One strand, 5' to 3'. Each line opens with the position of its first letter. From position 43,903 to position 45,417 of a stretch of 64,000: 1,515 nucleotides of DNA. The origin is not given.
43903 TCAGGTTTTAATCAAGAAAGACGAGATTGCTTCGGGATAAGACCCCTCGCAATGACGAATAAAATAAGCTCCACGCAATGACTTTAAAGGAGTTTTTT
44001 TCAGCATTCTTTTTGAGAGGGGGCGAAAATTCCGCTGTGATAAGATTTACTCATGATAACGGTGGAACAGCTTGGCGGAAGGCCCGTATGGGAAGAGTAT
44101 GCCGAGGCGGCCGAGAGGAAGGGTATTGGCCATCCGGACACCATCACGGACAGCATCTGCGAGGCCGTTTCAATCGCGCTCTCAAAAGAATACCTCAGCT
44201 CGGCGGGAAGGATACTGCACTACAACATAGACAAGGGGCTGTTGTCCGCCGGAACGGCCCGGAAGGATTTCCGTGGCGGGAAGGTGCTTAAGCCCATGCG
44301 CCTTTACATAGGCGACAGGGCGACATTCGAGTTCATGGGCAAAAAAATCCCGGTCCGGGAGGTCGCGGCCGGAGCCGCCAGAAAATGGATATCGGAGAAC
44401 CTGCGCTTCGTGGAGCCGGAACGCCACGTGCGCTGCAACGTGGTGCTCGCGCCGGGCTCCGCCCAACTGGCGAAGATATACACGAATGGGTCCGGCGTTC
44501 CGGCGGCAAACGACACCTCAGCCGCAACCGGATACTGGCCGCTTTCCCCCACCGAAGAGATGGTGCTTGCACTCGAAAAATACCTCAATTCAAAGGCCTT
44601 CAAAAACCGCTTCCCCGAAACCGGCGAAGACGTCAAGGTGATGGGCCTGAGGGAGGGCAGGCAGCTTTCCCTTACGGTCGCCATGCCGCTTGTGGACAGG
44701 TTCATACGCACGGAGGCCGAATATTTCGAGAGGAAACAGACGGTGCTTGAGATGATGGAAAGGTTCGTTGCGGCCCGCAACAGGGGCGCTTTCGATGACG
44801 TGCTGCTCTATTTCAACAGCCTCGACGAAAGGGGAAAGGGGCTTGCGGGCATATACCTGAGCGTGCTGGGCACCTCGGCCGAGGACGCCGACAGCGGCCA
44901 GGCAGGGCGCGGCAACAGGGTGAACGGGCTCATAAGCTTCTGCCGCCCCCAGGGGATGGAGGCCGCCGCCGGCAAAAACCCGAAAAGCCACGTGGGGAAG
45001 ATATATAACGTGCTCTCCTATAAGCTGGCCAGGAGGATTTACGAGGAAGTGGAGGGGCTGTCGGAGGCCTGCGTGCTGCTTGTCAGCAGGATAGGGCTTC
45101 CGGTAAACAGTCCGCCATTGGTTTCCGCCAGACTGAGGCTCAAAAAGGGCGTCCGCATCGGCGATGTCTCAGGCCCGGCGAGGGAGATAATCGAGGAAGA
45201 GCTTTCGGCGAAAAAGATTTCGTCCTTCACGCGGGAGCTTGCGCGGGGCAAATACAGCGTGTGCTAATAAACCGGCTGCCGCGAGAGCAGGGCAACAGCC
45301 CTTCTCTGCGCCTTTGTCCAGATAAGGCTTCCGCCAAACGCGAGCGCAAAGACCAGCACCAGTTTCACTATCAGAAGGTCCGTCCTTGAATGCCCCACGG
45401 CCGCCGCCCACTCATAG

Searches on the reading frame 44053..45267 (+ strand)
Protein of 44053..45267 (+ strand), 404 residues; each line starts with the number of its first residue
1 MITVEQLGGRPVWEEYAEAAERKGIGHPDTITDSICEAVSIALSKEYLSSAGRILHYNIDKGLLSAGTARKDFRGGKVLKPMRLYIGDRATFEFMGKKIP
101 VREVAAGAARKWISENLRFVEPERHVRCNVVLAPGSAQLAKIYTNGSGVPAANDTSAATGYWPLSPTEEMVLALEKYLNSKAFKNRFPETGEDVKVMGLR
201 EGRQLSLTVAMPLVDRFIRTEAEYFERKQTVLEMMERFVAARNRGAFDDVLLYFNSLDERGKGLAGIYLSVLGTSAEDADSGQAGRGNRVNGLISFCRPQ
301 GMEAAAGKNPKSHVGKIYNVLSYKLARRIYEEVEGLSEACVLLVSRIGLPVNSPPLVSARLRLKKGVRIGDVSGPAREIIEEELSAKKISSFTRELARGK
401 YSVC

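Call 4: search_protein_families(library=pfam, proteins=[window:44053-45267:+], max_evalue=0.01)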
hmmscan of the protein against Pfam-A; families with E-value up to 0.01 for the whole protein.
window:44053-45267:+ (404 aa): 1 family
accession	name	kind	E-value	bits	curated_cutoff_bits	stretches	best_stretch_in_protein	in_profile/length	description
PF01941.24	AdoMet_Synthase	-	1.3e-145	485.7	27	1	2-400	3-395/395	S-adenosylmethionine synthetase (AdoMet synthetase)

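Call 5: search_protein_families(library=ncbifam, proteins=[window:44053-45267:+], max_evalue=0.01)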
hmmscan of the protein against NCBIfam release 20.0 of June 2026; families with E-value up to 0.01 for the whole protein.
window:44053-45267:+ (404 aa): 5 families
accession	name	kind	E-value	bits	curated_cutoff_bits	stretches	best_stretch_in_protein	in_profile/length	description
NF003363.0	PRK04439.1-2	equivalog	3e-175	582.8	557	1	1-404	3-403/403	methionine adenosyltransferase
NF003366.0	PRK04439.1-5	subfamily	5.1e-118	394.4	435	1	2-403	4-394/395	methionine adenosyltransferase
NF003364.0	PRK04439.1-3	equivalog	4.1e-114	381.7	553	1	2-402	5-398/400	methionine adenosyltransferase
NF003365.0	PRK04439.1-4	equivalog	8.8e-110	367.4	577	1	2-402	5-404/406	methionine adenosyltransferase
NF003362.0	PRK04439.1-1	equivalog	1.2e-70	238.4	481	1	17-354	17-357/406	methionine adenosyltransferase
